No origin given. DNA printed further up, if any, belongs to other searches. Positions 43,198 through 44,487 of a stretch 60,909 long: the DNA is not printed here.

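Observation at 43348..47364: GlnE carrying N-terminal tandem ACT domains (GlnD-like sensor fused to the glutamine synthetase adenylyltransferase)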

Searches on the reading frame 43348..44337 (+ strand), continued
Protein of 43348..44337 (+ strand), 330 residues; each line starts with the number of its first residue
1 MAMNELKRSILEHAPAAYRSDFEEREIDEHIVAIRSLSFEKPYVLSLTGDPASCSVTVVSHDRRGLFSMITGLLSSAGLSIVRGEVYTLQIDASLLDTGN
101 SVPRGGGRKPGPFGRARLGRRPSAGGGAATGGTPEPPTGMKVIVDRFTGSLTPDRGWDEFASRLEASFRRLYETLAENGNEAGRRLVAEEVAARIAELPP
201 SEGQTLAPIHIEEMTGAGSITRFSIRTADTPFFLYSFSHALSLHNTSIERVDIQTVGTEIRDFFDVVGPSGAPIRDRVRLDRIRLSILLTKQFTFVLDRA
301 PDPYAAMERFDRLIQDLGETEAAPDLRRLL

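Call 87: search_solved_structures(query=A1, max_evalue=1)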
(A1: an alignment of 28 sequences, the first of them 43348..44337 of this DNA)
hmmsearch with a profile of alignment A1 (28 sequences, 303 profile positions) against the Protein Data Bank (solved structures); distinct sequences matched with E-value up to 1: 9.
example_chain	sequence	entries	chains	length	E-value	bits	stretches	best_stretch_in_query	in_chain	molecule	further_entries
1pch_A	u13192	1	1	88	0.29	13.6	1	45-116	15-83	PHOSPHOCARRIER PROTEIN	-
8fjg_A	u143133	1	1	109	0.31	13.5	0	126-171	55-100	H12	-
6wo1_B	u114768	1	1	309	0.48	12.9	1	61-104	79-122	Acetohydroxyacid synthase regulatory subunit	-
6u9d_C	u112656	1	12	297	0.49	12.9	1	62-105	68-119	Acetolactate synthase small subunit, mitochondrial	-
6lxg_A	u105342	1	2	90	0.59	12.6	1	59-98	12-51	GTP pyrophosphokinase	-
6u9h_F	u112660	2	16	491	0.62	12.5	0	60-91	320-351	Acetolactate synthase small subunit 2, chloroplastic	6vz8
7a1d_A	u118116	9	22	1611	0.71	12.3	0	5-118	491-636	NAD-specific glutamate dehydrogenase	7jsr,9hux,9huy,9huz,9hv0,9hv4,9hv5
1s5j_A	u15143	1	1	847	0.8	12.2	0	46-100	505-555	DNA polymerase I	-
8fr8_I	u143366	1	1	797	0.97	11.9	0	40-98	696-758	GTP pyrophosphokinase RelA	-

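Call 94: find_encoding_contigs(protein=P0236, flank=10000, max_places=2)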
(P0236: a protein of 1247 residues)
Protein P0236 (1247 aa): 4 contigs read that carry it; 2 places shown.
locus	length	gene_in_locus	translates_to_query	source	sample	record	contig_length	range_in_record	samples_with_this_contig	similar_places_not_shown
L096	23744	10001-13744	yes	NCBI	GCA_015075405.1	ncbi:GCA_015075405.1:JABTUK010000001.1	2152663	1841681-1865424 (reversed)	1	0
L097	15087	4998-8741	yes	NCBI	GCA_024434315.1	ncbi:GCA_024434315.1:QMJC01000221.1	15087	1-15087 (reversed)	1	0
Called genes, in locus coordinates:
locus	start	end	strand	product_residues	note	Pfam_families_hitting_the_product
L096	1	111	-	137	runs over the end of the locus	PF01582:TIR, PF08937:ThsB_TIR (weak), PF13676:TIR_2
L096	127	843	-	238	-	-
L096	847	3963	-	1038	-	PF04313:HSDR_N, PF04851:ResIII, PF18766:SWI2_SNF2, PF22679:T1R_D3-like, PF11867:T1RH-like_C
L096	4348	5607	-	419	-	PF01420:Methylase_S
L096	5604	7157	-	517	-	PF12161:HsdM_N, PF02384:N6_Mtase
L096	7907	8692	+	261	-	PF00903:Glyoxalase, PF18029:Glyoxalase_6 (weak), PF22677:Ble-like_N (faint), PF00903:Glyoxalase, PF18029:Glyoxalase_6 (weak)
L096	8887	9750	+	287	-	PF00656:Peptidase_C14 (weak)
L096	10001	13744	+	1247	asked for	PF03710:GlnE, PF03445:DUF294 (faint), PF08335:GlnD_UR_UTase, PF10335:DUF294_C (faint), PF01842:ACT (weak), PF24931:ACT_ACR9_3rd (weak), PF03710:GlnE, PF08335:GlnD_UR_UTase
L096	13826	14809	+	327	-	PF01208:URO-D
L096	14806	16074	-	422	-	PF20706:GT4-conflict, PF13439:Glyco_transf_4, PF13579:Glyco_trans_4_4, PF00534:Glycos_transf_1, PF13692:Glyco_trans_1_4, PF13524:Glyco_trans_1_2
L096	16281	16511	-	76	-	-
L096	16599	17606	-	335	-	PF13480:Acetyltransf_6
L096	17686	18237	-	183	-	-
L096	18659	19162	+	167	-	PF08279:HTH_11 (weak), PF13404:HTH_AsnC-type, PF13412:HTH_24, PF01037:AsnC_trans_reg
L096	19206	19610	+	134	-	-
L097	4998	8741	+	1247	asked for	PF03710:GlnE, PF03445:DUF294 (faint), PF08335:GlnD_UR_UTase, PF10335:DUF294_C (faint), PF01842:ACT (weak), PF24931:ACT_ACR9_3rd (weak), PF03710:GlnE, PF08335:GlnD_UR_UTase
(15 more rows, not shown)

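Call 95: find_encoding_contigs(protein=P0222, flank=10000, max_places=2)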
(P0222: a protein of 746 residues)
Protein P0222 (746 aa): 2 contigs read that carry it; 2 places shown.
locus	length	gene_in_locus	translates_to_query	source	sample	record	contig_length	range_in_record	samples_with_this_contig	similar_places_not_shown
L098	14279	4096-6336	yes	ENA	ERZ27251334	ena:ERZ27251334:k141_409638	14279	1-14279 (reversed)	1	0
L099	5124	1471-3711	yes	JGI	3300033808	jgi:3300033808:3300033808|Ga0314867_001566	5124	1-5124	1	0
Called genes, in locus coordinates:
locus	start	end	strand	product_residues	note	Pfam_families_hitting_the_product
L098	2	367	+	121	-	?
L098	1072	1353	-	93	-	PF11127:YgaP-like_TM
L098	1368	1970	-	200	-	PF00160:Pro_isomerase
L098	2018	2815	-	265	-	PF14801:TrmI-like_N, PF01135:PCMT, PF08704:GCD14, PF13847:Methyltransf_31 (weak)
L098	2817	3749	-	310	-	PF22082:TtuA_LIM_N (weak), PF01171:ATP_bind_3, PF01507:PAPS_reduct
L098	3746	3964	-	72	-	-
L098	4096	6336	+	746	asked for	PF03710:GlnE, PF08335:GlnD_UR_UTase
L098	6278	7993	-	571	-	PF03710:GlnE, PF08335:GlnD_UR_UTase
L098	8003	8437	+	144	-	PF04280:Tim44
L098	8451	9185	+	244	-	-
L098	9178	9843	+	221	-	PF05175:MTS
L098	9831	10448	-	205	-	PF00753:Lactamase_B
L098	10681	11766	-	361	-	PF24624:Int_N (weak), PF00589:Phage_integrase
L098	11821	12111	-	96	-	PF12728:HTH_17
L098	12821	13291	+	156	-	-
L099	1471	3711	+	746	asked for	PF03710:GlnE, PF08335:GlnD_UR_UTase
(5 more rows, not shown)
